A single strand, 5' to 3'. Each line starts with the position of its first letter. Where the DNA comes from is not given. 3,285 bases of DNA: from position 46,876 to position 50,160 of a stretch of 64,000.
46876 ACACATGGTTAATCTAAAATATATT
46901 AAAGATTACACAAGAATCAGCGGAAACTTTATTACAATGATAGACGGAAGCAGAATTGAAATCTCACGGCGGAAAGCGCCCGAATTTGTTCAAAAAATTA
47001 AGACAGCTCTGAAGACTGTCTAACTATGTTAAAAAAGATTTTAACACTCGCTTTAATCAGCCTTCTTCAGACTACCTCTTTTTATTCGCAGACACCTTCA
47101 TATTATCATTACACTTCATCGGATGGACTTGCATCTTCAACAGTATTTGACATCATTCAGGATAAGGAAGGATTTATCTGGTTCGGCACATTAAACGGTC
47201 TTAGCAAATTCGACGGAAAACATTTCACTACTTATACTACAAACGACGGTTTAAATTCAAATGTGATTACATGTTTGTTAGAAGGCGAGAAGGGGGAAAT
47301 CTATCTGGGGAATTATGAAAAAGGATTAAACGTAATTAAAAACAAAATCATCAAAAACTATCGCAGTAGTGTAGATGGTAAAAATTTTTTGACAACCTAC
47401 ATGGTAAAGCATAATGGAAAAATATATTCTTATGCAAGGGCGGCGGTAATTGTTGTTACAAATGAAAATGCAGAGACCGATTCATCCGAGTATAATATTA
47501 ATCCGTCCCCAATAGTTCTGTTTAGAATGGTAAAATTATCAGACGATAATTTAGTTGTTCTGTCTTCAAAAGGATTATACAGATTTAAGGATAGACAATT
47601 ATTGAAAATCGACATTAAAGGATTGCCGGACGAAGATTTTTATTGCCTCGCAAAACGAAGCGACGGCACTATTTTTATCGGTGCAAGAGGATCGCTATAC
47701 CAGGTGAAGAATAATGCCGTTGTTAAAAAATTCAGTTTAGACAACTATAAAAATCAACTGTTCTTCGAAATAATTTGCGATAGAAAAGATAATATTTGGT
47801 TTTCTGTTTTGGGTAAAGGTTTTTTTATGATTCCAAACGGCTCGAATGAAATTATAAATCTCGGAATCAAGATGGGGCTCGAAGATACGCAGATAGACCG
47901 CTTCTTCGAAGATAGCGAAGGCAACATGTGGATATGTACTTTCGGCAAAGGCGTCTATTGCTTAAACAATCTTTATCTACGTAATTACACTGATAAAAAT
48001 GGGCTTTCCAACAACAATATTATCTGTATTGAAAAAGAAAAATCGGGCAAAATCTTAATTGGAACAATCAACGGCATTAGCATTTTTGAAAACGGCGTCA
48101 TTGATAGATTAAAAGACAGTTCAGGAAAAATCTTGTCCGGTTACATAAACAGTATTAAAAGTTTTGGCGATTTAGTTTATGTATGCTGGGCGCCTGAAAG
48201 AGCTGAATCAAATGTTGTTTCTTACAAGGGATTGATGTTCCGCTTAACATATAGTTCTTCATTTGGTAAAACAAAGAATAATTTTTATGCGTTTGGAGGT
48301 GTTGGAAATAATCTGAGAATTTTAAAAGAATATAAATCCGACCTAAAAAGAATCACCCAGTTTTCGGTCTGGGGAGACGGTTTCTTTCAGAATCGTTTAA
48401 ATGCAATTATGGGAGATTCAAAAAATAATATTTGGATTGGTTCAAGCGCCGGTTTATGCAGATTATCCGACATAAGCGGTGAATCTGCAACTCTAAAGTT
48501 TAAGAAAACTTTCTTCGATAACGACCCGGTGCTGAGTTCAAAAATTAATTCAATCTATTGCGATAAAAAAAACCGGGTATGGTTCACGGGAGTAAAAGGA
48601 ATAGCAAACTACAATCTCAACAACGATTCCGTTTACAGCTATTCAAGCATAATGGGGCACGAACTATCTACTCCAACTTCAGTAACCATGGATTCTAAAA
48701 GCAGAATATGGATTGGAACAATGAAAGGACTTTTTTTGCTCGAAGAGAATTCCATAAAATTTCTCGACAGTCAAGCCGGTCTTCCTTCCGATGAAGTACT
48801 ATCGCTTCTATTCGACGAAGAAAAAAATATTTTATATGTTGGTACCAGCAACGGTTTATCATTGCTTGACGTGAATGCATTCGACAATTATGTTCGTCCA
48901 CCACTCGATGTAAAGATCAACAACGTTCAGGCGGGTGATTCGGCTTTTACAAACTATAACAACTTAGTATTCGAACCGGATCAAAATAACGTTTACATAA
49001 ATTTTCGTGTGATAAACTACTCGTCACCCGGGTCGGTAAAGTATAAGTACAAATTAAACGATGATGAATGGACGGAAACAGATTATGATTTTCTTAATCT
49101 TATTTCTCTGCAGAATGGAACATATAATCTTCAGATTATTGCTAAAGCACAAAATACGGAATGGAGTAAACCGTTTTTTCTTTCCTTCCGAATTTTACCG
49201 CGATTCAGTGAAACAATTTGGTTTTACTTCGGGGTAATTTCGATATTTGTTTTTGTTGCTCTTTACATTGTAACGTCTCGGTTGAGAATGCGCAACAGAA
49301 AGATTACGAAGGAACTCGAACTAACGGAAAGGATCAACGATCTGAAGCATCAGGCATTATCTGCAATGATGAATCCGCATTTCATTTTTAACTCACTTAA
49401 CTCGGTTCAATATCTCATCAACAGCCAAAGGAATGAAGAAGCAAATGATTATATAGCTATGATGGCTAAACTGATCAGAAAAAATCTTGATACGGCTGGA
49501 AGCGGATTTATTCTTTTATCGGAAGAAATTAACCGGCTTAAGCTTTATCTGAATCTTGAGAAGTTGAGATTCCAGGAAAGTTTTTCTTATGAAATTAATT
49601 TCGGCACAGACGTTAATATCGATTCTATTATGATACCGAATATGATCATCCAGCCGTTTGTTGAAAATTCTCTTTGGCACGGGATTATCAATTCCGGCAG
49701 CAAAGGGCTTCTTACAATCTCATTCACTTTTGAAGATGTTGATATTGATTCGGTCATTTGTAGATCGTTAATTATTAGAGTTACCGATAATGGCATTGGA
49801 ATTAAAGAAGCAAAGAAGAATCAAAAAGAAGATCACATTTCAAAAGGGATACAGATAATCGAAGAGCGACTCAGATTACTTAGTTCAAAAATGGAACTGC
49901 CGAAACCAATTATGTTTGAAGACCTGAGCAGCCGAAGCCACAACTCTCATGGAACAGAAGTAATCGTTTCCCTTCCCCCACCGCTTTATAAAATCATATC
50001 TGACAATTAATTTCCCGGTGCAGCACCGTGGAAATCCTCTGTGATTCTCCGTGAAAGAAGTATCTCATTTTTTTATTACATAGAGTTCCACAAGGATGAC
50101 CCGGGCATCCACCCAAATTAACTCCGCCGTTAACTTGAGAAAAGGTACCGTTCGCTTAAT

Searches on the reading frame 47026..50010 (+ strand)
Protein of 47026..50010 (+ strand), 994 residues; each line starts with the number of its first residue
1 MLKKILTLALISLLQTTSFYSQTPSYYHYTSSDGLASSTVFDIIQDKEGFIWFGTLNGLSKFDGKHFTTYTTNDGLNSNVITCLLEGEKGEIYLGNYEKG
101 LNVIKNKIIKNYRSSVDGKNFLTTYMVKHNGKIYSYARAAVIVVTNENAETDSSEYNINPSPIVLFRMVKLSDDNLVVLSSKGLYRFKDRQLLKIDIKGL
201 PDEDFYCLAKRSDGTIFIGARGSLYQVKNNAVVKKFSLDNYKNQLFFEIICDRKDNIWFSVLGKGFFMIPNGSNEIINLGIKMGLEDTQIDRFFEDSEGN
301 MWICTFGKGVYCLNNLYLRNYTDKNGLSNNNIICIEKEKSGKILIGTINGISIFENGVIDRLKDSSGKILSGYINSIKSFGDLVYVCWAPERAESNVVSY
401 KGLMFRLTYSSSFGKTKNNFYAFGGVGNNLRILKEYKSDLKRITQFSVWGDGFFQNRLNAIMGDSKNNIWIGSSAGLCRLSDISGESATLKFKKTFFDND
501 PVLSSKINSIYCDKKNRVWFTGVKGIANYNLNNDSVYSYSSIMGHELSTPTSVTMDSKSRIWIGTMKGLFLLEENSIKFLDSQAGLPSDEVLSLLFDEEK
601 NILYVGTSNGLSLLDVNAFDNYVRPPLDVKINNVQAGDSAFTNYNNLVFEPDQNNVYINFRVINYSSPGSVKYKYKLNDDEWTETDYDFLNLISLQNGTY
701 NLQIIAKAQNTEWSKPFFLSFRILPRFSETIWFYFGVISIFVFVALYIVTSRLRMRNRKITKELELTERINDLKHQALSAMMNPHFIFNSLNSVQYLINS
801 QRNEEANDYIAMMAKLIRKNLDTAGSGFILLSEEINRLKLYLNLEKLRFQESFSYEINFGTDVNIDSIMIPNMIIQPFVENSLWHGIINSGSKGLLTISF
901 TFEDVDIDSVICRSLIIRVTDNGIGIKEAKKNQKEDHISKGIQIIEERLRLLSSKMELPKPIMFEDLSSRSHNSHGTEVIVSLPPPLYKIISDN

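Call 94: search_protein_families(library=pfam, proteins=[window:47026-50010:+], max_evalue=0.00001)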
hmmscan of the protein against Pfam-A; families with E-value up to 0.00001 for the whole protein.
window:47026-50010:+ (994 aa): 2 families
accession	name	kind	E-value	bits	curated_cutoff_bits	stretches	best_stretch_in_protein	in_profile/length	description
PF07494.17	Reg_prop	-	6.3e-34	112.1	20.4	0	34-56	1-23/24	Two component regulator propeller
PF06580.19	His_kinase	-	8.8e-20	71.2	25.2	1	775-853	3-81/81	Histidine kinase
